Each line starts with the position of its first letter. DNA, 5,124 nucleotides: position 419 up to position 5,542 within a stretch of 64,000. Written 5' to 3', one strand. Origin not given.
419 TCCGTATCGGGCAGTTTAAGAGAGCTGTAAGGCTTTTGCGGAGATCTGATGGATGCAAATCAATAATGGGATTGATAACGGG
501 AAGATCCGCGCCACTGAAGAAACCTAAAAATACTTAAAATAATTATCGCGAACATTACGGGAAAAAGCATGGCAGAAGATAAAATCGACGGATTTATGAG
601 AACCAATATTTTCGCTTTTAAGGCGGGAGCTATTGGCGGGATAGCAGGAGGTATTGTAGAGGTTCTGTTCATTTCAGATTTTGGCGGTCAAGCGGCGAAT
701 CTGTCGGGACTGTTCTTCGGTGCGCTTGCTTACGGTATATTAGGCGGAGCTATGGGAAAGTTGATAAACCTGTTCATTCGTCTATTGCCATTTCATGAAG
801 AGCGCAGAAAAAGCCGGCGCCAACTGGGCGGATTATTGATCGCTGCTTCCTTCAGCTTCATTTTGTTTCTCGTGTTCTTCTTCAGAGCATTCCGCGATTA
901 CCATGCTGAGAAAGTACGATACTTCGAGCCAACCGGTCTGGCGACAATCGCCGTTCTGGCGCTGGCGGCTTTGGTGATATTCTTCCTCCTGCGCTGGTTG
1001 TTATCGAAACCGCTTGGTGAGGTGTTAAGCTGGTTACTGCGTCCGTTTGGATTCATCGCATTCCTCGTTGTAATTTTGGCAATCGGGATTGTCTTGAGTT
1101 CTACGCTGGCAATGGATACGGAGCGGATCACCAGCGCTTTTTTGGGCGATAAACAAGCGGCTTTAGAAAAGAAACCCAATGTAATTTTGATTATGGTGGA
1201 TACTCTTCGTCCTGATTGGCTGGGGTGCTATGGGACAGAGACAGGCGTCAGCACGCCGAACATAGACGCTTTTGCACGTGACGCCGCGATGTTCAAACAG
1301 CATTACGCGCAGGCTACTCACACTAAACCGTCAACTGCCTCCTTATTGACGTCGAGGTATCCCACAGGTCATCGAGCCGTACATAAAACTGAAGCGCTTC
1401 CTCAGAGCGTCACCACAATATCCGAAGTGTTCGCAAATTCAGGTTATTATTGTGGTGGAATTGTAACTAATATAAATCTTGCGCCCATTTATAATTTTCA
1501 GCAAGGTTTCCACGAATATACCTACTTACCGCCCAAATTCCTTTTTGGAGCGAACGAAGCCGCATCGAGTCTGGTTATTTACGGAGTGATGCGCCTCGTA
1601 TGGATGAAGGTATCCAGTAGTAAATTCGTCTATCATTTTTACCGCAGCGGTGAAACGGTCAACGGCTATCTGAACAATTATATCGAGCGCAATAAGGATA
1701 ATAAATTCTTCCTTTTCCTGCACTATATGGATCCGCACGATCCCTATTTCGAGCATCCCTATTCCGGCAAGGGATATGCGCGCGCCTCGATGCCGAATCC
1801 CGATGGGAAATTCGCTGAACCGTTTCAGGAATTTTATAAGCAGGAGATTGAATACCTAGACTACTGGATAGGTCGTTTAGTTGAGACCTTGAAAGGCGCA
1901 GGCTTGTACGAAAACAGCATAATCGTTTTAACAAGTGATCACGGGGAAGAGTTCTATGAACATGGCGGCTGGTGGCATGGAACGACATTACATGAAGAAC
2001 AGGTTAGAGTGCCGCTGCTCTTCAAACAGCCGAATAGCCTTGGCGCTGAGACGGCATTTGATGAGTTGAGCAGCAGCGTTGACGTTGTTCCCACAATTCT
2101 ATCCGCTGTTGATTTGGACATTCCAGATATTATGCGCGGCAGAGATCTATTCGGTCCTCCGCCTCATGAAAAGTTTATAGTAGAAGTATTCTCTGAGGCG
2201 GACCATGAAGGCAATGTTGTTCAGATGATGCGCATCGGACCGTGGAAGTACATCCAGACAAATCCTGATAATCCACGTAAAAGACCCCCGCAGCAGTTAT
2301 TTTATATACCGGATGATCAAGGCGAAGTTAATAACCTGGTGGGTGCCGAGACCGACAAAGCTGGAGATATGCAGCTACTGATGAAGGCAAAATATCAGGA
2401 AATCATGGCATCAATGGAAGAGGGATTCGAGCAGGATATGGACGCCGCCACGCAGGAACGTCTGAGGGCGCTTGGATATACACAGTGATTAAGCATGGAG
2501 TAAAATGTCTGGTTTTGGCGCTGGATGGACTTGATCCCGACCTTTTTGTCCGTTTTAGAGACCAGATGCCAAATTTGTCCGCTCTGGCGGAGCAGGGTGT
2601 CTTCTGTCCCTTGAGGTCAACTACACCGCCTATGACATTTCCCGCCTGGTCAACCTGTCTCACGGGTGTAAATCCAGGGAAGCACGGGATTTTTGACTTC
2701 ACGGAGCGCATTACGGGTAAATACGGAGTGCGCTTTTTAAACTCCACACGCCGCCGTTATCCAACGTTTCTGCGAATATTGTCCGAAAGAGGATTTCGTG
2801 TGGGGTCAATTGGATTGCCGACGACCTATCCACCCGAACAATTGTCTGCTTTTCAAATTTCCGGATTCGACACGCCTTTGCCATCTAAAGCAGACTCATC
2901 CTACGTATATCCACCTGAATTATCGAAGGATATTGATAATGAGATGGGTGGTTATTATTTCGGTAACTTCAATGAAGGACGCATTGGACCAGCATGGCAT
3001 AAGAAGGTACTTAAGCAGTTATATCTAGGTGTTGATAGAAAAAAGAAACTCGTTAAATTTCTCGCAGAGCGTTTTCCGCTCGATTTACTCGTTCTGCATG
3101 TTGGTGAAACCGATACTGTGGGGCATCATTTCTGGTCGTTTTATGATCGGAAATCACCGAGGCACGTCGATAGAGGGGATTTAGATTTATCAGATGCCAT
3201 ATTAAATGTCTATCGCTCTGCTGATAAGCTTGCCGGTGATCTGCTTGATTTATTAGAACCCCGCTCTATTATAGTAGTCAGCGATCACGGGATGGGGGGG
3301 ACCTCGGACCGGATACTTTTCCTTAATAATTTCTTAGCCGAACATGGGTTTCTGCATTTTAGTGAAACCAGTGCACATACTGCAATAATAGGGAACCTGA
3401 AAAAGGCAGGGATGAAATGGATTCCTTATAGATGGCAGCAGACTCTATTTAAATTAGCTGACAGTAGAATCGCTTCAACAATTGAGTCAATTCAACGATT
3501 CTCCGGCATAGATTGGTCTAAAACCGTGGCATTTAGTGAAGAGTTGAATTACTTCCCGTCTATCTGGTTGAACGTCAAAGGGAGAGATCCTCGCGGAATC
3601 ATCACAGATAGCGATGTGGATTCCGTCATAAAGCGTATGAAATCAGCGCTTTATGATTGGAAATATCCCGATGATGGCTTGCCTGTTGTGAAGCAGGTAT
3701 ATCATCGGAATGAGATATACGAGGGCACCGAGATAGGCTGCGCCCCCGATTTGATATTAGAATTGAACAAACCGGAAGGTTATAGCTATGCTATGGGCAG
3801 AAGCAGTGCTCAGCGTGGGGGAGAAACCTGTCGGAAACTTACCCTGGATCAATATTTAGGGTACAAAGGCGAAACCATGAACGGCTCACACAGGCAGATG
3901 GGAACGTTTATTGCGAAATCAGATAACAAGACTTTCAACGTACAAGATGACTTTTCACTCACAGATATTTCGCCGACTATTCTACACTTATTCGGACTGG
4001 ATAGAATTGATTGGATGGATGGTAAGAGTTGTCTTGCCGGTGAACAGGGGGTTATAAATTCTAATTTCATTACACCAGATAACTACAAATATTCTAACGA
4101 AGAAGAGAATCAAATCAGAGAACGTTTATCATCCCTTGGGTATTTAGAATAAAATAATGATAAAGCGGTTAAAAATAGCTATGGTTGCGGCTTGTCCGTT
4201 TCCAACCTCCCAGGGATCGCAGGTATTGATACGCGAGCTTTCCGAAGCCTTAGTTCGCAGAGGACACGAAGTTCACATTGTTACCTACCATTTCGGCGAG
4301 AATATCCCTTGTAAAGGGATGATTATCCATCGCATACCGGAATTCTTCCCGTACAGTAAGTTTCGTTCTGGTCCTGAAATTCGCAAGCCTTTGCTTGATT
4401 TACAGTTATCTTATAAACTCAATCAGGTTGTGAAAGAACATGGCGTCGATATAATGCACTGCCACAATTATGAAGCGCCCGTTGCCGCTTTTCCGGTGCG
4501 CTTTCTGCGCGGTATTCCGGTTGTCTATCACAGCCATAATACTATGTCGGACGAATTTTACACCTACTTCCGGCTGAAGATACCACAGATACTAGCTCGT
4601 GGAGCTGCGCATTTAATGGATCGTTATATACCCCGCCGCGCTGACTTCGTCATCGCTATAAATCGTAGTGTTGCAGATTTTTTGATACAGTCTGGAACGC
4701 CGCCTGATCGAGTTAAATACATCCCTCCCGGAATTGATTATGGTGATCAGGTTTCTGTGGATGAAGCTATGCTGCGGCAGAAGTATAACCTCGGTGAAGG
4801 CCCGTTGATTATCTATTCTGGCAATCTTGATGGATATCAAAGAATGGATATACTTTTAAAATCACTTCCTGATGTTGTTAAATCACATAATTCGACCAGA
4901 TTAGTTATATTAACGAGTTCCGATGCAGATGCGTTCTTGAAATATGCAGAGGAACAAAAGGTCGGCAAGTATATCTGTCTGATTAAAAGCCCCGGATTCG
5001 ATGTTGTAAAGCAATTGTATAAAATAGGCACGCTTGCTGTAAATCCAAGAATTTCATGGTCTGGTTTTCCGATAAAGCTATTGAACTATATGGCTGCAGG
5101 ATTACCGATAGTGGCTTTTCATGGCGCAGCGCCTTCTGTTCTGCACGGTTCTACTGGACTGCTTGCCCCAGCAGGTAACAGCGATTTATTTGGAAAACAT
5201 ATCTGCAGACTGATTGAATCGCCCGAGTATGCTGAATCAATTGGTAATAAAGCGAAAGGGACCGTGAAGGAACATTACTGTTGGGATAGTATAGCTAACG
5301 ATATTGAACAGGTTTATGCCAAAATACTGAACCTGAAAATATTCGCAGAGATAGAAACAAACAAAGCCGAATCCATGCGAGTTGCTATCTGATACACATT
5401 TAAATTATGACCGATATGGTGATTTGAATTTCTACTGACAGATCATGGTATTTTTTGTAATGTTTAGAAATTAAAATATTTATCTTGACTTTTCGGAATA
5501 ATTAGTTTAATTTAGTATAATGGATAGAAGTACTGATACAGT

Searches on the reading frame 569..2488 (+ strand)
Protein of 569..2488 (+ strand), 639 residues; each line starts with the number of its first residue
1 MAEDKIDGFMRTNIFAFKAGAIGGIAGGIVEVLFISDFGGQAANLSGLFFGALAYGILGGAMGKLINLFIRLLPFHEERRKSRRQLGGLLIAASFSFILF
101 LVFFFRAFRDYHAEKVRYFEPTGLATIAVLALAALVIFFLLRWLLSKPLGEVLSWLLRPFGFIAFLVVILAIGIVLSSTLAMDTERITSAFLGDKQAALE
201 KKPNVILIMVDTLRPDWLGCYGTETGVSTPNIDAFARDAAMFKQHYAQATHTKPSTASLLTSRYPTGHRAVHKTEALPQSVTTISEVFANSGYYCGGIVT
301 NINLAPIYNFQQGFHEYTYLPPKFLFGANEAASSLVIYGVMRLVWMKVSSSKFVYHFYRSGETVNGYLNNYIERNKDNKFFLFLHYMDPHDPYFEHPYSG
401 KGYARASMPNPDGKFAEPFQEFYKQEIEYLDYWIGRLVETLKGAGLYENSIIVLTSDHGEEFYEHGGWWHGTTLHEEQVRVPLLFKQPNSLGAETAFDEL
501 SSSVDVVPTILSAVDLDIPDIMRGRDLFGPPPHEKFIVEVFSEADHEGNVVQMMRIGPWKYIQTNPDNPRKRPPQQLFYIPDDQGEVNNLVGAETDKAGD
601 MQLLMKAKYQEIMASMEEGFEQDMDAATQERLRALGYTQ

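Call 26: search_protein_families(library=pfam, max_evalue=0.0001, proteins=[window:569-2488:+])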
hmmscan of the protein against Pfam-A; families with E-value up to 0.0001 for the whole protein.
window:569-2488:+ (639 aa): 3 families
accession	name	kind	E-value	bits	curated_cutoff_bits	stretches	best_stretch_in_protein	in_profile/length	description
PF00884.28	Sulfatase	-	2.8e-45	155.4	25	1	203-515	1-300/301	Sulfatase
PF01663.27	Phosphodiest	-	3.4e-10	40.5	23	1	205-460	1-221/342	Type I phosphodiesterase / nucleotide pyrophosphatase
PF16347.10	SGSH_C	-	2.2e-08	34.9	29.3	1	465-527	3-64/154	N-sulphoglucosamine sulphohydrolase, C-terminal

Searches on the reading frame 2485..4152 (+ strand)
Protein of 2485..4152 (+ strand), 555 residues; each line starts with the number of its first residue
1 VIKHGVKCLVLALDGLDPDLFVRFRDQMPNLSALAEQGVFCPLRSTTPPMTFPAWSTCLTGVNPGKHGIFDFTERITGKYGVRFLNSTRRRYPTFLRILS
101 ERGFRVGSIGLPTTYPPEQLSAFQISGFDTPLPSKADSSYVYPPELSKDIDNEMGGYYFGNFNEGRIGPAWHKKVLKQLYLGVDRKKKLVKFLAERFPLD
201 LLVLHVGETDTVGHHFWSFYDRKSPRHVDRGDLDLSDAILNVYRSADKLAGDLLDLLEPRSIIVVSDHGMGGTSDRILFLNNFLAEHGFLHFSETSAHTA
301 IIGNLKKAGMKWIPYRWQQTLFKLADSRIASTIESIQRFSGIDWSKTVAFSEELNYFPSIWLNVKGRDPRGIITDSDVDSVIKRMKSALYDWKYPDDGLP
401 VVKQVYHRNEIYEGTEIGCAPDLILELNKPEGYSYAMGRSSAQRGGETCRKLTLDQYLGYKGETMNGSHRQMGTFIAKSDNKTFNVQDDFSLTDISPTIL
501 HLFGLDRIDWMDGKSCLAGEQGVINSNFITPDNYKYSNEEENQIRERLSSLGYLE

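Call 26: search_protein_families(library=pfam, max_evalue=0.0001, proteins=[window:2485-4152:+])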
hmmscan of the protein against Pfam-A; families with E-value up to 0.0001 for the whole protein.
window:2485-4152:+ (555 aa): 2 families
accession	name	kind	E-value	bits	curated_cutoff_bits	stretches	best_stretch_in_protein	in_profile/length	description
PF01663.27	Phosphodiest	-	4.1e-44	152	23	1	9-430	2-319/342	Type I phosphodiesterase / nucleotide pyrophosphatase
PF00884.28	Sulfatase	-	1.5e-08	34.8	25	1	25-270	23-243/301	Sulfatase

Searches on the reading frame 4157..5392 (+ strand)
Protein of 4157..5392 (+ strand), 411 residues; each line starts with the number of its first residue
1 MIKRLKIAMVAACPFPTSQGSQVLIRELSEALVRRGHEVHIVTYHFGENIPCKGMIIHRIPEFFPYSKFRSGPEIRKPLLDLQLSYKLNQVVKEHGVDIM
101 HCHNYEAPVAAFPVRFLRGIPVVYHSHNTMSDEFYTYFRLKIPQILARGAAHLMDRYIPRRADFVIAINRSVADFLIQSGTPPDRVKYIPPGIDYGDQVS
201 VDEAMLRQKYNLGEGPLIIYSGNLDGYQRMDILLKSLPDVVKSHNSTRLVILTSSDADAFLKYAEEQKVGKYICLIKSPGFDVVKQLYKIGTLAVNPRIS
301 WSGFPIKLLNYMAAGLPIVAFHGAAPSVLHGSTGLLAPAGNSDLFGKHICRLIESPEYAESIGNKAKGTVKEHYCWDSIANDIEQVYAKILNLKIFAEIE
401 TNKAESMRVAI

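Call 26: search_protein_families(library=pfam, max_evalue=0.0001, proteins=[window:4157-5392:+])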
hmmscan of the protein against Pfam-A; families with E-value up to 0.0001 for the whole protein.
window:4157-5392:+ (411 aa): 4 families
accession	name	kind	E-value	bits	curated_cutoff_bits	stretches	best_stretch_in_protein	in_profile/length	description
PF13439.12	Glyco_transf_4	-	3.5e-28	99.2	28.5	1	20-194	3-167/170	Glycosyltransferase Family 4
PF13579.12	Glyco_trans_4_4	-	4.3e-23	82.8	29.7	1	20-192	2-158/158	Glycosyl transferase 4-like domain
PF13692.12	Glyco_trans_1_4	-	3.2e-19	70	27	1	216-354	2-141/142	Glycosyl transferases group 1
PF00534.26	Glycos_transf_1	-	3.7e-18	66.1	26.4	1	207-367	6-170/172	Glycosyl transferases group 1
